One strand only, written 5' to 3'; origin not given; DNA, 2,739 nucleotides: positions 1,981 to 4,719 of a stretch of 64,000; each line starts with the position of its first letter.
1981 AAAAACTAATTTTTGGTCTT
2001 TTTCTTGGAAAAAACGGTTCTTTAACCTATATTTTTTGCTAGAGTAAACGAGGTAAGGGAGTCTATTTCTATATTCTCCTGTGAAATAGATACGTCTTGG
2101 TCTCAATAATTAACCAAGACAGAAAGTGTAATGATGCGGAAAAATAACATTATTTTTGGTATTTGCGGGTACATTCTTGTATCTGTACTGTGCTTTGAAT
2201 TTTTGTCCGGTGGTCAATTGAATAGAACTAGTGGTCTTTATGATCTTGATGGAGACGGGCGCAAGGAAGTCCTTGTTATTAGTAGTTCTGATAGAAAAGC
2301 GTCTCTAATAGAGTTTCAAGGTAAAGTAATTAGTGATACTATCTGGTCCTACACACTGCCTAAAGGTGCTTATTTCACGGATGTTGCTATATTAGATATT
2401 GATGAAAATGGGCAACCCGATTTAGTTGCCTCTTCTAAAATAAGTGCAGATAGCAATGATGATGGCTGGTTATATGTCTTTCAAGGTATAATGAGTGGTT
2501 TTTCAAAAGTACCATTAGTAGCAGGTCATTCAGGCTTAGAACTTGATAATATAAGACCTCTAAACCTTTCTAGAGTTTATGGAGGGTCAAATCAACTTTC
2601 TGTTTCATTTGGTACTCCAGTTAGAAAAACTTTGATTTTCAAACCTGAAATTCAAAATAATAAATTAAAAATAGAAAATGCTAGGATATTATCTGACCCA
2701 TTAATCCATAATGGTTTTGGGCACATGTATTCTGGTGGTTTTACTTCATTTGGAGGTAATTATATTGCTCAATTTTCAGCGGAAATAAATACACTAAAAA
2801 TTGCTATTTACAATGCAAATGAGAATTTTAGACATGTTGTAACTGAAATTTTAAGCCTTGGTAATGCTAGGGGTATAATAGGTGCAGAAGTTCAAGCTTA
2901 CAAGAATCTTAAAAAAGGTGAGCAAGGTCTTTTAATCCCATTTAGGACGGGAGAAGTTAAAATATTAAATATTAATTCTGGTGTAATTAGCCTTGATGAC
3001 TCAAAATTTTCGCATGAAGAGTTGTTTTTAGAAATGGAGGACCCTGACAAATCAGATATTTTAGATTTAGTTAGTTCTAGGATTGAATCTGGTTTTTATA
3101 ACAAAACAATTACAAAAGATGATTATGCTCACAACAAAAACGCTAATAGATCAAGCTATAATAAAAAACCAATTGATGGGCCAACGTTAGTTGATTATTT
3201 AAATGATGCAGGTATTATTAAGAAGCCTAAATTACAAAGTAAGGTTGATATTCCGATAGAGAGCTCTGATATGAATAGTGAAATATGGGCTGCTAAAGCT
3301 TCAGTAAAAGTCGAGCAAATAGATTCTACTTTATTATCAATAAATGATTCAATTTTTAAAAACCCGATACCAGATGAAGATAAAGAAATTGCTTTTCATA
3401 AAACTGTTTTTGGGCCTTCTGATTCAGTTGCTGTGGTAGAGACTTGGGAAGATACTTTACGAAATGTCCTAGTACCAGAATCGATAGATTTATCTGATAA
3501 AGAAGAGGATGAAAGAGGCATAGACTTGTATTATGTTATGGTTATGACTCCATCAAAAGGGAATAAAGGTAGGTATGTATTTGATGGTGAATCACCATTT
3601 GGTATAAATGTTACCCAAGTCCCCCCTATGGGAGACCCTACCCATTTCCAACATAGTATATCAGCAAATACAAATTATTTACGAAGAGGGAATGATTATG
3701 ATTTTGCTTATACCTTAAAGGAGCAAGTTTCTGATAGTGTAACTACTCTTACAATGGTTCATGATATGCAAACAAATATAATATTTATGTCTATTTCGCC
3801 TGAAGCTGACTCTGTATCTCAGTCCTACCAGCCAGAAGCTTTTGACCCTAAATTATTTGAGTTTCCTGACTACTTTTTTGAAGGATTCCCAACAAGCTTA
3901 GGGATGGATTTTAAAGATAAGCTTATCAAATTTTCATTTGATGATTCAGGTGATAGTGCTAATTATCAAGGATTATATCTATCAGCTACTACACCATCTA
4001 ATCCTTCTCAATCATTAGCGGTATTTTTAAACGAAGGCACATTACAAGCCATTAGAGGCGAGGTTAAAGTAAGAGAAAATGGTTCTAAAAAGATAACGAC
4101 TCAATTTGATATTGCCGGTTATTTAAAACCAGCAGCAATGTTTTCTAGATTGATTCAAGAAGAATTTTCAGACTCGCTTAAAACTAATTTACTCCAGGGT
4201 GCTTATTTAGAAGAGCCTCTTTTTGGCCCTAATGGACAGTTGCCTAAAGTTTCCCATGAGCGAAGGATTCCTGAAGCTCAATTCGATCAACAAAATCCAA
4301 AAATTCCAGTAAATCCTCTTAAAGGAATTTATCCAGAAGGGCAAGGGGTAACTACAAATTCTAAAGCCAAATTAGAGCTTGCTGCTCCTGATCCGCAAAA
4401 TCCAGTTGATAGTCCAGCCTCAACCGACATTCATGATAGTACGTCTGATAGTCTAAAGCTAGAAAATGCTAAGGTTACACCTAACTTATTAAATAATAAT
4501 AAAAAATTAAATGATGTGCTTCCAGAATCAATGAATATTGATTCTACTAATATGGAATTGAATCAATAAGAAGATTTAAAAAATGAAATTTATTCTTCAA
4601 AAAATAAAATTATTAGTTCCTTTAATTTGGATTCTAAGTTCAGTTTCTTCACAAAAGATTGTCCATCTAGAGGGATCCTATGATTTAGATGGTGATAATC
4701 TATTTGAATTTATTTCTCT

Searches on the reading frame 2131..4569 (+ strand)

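Call 82: search_protein_families(library=pfam, proteins=[window:2131-4569:+], max_evalue=0.0001)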
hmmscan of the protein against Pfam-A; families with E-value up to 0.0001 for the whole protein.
window:2131-4569:+ (812 aa): 1 family
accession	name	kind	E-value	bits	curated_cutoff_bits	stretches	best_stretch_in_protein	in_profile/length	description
PF13517.12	FG-GAP_3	-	9.8e-09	36.1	26.9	1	38-99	1-60/61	FG-GAP-like repeat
